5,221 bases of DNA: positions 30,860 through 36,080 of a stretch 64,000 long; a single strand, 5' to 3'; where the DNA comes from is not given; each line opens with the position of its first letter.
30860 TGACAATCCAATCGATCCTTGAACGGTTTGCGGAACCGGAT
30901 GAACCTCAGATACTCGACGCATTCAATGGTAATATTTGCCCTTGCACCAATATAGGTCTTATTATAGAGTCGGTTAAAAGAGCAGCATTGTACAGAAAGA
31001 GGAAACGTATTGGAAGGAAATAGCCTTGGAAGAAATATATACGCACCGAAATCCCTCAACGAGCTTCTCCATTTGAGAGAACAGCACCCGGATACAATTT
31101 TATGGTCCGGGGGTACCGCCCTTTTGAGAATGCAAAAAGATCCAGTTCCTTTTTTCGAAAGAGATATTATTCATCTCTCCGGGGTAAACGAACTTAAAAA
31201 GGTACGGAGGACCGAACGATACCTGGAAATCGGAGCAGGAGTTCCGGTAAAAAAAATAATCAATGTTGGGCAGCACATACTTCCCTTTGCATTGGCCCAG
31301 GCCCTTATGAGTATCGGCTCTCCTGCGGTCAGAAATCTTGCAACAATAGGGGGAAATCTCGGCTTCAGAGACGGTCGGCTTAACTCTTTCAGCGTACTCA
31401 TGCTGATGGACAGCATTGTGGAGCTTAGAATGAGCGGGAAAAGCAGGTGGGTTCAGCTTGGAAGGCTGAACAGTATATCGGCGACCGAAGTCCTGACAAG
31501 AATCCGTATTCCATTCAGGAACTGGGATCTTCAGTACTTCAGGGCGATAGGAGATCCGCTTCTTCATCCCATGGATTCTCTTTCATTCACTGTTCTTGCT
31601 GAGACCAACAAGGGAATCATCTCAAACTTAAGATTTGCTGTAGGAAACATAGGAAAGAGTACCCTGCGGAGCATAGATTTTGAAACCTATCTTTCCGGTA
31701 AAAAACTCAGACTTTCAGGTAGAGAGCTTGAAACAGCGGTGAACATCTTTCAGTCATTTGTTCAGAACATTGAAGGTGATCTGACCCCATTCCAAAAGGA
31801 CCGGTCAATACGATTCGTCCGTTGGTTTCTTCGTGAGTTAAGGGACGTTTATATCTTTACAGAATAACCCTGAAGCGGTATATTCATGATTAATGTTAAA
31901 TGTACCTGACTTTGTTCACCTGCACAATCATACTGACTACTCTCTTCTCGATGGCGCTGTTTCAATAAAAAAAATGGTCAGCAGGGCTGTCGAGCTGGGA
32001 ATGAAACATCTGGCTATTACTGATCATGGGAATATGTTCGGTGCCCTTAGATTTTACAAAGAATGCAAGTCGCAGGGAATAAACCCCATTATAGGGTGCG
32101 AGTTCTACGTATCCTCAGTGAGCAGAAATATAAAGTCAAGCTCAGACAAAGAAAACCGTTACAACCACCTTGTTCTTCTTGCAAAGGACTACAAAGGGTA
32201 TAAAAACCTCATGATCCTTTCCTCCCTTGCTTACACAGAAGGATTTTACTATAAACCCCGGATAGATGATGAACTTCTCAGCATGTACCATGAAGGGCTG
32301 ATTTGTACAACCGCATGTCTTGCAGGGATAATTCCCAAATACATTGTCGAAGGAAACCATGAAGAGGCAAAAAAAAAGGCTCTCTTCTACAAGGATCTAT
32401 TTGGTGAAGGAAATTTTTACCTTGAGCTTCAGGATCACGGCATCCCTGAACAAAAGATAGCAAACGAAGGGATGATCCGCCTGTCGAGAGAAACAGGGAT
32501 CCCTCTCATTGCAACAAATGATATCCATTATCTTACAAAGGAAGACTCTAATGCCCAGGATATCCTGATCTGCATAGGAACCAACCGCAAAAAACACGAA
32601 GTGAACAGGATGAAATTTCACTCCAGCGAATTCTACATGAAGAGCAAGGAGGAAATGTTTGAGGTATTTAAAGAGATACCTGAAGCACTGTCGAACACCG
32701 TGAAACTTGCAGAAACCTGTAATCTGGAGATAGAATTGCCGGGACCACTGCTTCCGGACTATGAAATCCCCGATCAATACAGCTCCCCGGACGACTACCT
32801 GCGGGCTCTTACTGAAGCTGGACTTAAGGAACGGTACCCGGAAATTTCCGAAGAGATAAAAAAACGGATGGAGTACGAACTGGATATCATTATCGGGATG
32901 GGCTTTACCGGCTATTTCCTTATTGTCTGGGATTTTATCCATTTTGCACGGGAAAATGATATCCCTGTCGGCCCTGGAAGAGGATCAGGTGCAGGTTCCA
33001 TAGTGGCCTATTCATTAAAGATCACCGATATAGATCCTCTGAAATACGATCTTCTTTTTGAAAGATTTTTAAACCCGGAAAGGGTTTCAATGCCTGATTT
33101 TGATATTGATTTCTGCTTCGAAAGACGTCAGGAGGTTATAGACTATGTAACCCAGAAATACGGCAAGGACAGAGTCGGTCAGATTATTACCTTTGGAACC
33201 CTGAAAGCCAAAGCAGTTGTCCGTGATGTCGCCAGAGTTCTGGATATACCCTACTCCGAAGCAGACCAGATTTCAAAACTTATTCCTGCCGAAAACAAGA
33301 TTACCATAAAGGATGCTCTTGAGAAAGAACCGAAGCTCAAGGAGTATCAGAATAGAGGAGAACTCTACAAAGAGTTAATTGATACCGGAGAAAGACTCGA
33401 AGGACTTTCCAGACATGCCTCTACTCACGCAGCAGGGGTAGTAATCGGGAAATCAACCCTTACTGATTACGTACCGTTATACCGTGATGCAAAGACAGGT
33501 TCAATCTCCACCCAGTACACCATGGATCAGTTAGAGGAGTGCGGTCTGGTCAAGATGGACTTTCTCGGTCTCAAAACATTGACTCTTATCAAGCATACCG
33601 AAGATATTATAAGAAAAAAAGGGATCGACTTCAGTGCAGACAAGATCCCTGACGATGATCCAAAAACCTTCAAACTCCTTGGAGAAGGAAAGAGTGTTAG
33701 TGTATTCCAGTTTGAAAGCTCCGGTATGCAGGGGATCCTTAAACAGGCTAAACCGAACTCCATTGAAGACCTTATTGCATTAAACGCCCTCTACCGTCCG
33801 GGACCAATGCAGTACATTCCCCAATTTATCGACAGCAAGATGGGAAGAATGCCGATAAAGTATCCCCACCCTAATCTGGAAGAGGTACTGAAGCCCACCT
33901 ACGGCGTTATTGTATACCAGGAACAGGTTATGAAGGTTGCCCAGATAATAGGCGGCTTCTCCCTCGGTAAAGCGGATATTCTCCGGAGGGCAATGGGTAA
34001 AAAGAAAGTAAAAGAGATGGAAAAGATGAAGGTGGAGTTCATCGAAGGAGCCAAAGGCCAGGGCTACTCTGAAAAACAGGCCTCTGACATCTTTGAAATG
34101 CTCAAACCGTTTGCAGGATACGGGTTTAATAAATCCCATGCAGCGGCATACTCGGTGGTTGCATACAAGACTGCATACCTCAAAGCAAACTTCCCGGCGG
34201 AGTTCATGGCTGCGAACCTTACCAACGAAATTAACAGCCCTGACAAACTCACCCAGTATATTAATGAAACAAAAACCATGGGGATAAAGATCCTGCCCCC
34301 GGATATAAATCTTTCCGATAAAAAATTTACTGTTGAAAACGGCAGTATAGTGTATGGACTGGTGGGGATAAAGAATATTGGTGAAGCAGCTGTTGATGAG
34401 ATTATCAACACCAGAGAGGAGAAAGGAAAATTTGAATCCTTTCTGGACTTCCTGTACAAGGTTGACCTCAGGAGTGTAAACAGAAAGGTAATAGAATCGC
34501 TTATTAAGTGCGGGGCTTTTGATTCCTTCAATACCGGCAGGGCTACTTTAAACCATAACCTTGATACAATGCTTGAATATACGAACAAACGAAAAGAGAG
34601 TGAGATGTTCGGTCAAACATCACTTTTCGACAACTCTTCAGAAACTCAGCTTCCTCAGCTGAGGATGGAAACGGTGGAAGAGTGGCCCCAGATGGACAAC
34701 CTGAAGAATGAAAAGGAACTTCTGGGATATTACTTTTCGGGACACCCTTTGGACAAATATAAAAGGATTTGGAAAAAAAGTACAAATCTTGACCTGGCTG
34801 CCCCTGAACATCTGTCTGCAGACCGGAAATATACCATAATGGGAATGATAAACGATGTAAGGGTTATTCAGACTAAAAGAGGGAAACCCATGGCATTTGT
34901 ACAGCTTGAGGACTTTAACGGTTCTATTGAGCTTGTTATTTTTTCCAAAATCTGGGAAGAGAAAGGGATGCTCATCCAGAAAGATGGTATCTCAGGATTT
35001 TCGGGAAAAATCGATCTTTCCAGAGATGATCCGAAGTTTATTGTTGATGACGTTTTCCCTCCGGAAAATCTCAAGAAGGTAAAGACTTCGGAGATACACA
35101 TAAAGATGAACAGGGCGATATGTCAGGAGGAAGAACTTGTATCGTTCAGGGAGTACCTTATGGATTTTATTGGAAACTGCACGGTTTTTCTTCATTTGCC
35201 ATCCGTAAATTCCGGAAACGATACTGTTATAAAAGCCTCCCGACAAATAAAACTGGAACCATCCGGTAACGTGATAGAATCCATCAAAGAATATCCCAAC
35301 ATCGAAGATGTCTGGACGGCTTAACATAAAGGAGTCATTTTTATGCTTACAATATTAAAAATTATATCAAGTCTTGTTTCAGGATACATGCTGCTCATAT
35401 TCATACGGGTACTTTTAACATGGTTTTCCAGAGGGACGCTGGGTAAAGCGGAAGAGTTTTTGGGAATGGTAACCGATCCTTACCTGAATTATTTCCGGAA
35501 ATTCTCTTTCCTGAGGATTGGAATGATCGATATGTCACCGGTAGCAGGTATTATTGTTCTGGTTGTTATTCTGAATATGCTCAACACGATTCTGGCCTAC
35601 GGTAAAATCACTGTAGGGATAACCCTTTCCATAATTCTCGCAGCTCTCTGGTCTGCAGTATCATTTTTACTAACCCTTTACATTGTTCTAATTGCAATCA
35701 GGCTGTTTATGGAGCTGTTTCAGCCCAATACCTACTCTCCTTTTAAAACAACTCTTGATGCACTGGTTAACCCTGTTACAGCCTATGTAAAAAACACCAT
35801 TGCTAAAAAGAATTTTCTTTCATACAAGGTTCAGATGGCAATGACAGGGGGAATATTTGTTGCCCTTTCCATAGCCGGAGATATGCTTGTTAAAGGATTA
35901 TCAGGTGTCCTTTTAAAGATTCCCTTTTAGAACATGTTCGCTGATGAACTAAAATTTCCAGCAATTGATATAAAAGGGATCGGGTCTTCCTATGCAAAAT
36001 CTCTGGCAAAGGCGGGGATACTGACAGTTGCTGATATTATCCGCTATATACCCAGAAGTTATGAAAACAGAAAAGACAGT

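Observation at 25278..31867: NusG paralogue heading a translationally coupled dehydratase-aminotransferase-XDH-like gene set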

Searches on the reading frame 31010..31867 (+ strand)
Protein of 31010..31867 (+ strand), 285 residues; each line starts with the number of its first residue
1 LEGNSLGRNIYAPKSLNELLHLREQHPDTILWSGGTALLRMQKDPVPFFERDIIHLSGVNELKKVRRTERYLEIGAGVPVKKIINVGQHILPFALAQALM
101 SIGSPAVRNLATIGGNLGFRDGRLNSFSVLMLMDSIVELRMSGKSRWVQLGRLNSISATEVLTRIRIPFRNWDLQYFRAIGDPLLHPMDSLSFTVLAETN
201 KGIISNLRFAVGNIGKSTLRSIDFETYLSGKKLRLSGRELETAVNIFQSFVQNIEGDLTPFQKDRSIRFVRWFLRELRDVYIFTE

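Call 3: search_protein_families(library=pfam, proteins=[window:31010-31867:+])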
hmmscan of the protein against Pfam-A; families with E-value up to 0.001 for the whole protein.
window:31010-31867:+ (285 aa): 1 family
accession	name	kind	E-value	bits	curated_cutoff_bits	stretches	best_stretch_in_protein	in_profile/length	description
PF00941.27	FAD_binding_5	-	1.9e-28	99.9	27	1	10-169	5-169/170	FAD binding domain in molybdopterin dehydrogenase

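Call 5: search_protein_families(library=ncbifam, proteins=[window:31010-31867:+], max_evalue=0.00001)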
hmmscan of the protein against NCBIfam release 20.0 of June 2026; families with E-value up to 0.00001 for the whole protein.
window:31010-31867:+ (285 aa): 7 families
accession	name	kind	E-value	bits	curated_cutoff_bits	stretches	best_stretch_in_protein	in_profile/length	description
TIGR02963.1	xanthine_xdhA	equivalog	2.2e-19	69.5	467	1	7-246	192-435/468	xanthine dehydrogenase small subunit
NF043083.1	XdhB_XDHase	equivalog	4.7e-19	68.6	310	1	9-234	6-240/289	xanthine dehydrogenase subunit XdhB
TIGR03199.1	pucC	equivalog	3.7e-17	62.5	306.05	1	13-234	1-226/264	xanthine dehydrogenase subunit C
NF007427.0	PRK09971.1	equivalog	3.9e-17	62.4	287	1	10-235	7-241/292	xanthine dehydrogenase FAD-binding subunit XdhB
NF041019.1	glyceraldDH_beta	equivalog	9e-16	57.9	350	1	10-234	8-237/280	glyceraldehyde dehydrogenase subunit beta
TIGR03195.1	4hydrxCoA_B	equivalog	2e-12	46.9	404.55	1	10-118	7-115/321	4-hydroxybenzoyl-CoA reductase subunit beta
TIGR03312.1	Se_sel_red_FAD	hypoth_equivalog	1.6e-08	34.1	241.5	1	11-139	5-128/257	molybdopterin-dependent oxidoreductase FAD-binding subunit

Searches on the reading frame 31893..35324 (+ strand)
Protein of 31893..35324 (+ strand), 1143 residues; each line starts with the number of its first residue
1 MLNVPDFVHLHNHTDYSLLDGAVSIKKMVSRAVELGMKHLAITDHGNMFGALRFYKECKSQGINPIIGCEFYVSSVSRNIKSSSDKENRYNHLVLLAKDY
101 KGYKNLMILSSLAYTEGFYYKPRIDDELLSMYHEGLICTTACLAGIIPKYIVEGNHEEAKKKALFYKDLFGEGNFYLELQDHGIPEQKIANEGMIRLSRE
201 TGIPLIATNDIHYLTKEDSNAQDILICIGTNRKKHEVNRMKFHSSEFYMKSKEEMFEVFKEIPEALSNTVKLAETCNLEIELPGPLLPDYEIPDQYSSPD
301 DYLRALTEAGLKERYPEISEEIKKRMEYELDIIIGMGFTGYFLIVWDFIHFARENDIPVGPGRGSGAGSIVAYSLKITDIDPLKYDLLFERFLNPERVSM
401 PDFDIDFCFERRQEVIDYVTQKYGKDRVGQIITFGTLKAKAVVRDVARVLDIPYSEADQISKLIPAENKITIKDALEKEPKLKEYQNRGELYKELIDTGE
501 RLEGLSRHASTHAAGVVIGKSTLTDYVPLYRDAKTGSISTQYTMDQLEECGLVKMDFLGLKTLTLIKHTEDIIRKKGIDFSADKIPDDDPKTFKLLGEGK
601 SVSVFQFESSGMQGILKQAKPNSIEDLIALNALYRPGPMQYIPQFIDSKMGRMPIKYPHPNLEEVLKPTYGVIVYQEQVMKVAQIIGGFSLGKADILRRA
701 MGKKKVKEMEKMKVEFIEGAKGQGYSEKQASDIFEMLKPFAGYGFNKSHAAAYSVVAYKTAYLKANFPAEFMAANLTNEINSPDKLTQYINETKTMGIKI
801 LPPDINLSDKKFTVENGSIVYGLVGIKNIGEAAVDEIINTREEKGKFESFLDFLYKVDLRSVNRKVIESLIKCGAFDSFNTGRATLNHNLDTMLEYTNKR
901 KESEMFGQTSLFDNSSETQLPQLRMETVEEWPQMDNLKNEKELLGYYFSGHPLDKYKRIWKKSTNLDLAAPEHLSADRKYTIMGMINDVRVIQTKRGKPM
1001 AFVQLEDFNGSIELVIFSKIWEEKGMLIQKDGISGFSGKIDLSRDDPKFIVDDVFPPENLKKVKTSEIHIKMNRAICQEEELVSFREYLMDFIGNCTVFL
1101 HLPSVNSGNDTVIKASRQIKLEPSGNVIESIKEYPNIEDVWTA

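Call 3: search_protein_families(library=pfam, proteins=[window:31893-35324:+])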
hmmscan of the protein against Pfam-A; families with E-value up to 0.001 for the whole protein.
window:31893-35324:+ (1143 aa): 5 families
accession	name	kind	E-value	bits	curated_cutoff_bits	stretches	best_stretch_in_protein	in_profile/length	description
PF07733.18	DNA_pol3_alpha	-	2.4e-109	365.4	23.9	1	301-559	1-260/260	Bacterial DNA polymerase III alpha NTPase domain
PF17657.6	DNA_pol3_finger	-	1.7e-65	219.8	22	1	562-723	1-165/166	Bacterial DNA polymerase III alpha subunit finger domain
PF02811.25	PHP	-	7.8e-62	208.9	26.4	1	9-182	1-164/164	PHP domain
PF14579.12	HHH_6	-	1.6e-31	108.8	25.6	1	797-886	1-90/90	Helix-hairpin-helix motif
PF01336.31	tRNA_anti-codon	-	7.2e-08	32.7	27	1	980-1054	1-72/75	OB-fold nucleic acid binding domain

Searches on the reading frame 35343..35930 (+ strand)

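Call 3: search_protein_families(library=pfam, proteins=[window:35343-35930:+])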
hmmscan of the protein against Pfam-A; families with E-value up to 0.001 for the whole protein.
window:35343-35930:+ (195 aa): 1 family
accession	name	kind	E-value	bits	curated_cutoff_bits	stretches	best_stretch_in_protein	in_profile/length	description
PF02325.22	YGGT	-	4.2e-17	62.8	27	1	11-79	3-69/70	YGGT family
